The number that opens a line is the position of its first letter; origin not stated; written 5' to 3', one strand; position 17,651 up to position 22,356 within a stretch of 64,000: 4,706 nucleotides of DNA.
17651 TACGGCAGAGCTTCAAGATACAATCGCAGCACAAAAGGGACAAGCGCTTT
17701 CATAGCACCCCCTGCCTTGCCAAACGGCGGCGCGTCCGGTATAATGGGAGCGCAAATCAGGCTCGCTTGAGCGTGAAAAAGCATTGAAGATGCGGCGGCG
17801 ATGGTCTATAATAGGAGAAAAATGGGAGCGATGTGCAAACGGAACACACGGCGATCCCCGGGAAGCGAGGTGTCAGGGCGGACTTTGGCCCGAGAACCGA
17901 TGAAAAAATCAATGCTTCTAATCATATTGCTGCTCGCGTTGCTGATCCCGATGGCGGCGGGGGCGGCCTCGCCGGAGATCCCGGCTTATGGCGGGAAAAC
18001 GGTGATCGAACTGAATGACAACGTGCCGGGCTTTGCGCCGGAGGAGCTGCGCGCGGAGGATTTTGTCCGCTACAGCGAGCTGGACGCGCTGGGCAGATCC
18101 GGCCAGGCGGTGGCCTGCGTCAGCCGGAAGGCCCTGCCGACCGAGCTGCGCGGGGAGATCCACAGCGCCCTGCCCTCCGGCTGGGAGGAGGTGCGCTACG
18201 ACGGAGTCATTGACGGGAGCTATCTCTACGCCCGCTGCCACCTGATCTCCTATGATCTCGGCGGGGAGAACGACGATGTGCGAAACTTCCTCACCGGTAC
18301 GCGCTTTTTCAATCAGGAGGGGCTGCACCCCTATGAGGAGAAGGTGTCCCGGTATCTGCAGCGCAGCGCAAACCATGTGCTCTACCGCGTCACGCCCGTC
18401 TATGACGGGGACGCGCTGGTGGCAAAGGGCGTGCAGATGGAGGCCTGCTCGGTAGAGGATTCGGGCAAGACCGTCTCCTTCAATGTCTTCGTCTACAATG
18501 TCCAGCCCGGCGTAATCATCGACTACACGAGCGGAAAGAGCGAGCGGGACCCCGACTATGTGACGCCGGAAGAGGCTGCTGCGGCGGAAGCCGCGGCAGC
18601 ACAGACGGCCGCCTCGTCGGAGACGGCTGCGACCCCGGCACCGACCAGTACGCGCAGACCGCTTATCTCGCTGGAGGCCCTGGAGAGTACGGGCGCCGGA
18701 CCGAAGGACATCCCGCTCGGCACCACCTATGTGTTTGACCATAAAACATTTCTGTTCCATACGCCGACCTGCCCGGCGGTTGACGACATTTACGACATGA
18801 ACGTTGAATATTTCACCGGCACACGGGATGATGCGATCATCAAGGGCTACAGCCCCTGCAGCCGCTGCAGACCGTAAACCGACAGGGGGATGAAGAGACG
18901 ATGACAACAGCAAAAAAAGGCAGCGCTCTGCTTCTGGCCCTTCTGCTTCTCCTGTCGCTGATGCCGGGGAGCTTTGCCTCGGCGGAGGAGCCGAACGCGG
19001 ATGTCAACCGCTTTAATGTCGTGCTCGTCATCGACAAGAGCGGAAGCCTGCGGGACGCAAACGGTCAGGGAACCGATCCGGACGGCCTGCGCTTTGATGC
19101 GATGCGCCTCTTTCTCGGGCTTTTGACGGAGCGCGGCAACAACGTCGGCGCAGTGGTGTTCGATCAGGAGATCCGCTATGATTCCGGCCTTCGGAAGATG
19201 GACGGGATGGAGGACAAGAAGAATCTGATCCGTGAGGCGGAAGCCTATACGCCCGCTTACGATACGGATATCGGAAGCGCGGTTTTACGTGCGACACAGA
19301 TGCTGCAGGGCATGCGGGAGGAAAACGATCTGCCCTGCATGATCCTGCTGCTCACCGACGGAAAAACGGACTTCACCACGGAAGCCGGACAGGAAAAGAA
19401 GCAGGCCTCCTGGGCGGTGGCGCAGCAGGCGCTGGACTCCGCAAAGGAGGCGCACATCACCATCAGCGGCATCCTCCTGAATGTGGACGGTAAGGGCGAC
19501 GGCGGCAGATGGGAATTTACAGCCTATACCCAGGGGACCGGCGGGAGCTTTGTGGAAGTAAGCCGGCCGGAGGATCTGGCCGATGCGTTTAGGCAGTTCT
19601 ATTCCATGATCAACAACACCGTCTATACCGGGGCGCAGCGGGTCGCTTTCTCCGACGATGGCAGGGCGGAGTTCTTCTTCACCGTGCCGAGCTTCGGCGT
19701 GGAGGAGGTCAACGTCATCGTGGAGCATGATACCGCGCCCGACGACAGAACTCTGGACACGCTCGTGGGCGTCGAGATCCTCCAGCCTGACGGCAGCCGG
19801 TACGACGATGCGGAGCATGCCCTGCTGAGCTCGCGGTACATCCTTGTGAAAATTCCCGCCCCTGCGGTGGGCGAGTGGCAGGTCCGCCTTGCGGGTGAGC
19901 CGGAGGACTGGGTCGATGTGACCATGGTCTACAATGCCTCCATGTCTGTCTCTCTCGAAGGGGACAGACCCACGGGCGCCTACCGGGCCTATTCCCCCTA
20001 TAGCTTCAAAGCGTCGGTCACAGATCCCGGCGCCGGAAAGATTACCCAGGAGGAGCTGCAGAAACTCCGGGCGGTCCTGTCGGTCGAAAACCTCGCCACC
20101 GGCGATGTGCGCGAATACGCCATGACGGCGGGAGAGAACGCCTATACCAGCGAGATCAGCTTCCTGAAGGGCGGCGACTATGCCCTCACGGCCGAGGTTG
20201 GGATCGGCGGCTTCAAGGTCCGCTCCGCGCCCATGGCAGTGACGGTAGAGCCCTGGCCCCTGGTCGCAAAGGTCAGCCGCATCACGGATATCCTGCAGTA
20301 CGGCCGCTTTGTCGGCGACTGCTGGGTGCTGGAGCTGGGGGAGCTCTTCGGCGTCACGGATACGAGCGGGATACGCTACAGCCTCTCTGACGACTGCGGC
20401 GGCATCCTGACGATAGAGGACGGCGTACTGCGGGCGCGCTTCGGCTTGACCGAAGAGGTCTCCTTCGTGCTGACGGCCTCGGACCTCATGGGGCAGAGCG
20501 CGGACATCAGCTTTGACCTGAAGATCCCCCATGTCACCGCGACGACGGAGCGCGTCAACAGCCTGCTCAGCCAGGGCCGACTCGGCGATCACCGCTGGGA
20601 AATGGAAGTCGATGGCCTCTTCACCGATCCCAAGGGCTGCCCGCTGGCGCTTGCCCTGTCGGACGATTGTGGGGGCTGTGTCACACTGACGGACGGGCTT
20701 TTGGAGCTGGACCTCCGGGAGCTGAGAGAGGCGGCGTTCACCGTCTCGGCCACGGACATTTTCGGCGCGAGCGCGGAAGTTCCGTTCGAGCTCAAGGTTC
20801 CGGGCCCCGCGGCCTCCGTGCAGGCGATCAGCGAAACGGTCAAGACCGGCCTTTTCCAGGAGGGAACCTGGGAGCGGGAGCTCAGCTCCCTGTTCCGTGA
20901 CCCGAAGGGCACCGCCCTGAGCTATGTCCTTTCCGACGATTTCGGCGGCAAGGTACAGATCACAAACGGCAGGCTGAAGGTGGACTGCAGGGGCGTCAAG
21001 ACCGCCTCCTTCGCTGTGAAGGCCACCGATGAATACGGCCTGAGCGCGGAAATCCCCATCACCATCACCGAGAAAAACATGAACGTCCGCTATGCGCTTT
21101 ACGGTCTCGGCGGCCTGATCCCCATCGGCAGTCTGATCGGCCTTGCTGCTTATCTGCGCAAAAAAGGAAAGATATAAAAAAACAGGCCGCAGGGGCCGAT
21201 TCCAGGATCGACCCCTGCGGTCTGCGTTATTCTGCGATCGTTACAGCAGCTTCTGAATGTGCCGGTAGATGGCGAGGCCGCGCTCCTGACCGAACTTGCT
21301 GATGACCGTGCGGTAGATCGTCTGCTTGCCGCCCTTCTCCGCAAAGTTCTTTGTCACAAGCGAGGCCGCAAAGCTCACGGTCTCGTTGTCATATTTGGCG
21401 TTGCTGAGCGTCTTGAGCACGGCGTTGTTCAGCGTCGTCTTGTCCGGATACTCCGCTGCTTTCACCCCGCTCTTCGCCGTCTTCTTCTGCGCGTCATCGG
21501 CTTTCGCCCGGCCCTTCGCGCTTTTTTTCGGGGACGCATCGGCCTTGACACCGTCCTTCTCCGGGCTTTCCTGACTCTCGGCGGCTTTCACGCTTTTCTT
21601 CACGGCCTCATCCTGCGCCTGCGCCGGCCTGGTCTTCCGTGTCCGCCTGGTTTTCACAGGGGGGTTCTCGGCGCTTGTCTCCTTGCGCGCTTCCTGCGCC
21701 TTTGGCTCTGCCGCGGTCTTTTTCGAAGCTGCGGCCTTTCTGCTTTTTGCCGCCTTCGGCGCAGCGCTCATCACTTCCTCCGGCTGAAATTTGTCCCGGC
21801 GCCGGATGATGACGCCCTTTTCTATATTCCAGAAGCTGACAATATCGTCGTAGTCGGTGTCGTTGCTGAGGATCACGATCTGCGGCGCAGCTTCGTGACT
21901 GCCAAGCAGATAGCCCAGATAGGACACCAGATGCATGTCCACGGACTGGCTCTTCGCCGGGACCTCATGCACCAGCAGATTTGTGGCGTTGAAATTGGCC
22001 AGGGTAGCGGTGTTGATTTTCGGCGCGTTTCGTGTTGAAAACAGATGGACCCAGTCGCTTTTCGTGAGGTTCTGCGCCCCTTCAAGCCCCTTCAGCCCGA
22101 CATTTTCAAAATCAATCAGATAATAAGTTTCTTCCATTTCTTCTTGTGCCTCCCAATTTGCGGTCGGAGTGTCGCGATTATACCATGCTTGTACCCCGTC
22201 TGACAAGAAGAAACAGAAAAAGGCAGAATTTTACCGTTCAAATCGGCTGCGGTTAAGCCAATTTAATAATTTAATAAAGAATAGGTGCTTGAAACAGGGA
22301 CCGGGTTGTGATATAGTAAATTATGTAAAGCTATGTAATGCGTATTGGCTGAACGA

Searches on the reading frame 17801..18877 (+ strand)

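Call 7: search_protein_families(library=pfam, proteins=[window:17801-18877:+], max_evalue=0.001)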
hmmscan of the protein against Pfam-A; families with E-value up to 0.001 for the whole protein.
window:17801-18877:+ (358 aa): 3 families
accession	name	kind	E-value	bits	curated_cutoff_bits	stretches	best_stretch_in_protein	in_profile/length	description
PF13930.12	Endonuclea_NS_2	-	1.6e-16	61.1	27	1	90-215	11-128/132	DNA/RNA non-specific endonuclease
PF02805.21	Ada_Zn_binding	-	5.4e-05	23.6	23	1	315-358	23-64/65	Metal binding domain of Ada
PF01223.29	Endonuclease_NS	-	0.00032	20.9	23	1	139-220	80-174/223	DNA/RNA non-specific endonuclease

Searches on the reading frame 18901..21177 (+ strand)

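Call 7: search_protein_families(library=pfam, proteins=[window:18901-21177:+], max_evalue=0.001)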
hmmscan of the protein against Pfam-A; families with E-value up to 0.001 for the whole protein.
window:18901-21177:+ (758 aa): 2 families
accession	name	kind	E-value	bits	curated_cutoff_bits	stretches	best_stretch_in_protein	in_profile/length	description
PF13519.12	VWA_2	-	5e-09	37.2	27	1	40-155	1-107/107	von Willebrand factor type A domain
PF00092.34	VWA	-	2.1e-08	35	23.8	1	39-173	1-119/174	von Willebrand factor type A domain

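Call 14: search_protein_families(library=ncbifam, proteins=[window:18901-21177:+], max_evalue=0.01)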
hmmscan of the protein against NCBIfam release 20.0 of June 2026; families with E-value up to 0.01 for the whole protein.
window:18901-21177:+ (758 aa): 1 family
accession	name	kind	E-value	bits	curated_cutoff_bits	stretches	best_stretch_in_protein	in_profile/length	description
TIGR00868.1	hCaCC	subfamily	3.1e-06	25.3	900.85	1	39-189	306-450/863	calcium-activated chloride channel protein 1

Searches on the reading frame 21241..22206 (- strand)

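Call 7: search_protein_families(library=pfam, proteins=[window:21241-22206:-], max_evalue=0.001)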
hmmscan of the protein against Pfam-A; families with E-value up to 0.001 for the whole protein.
window:21241-22206:- (321 aa): 1 family
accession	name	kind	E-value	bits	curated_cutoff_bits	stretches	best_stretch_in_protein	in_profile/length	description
PF18475.7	PIN7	-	1.8e-20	74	34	1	30-127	1-100/103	PIN domain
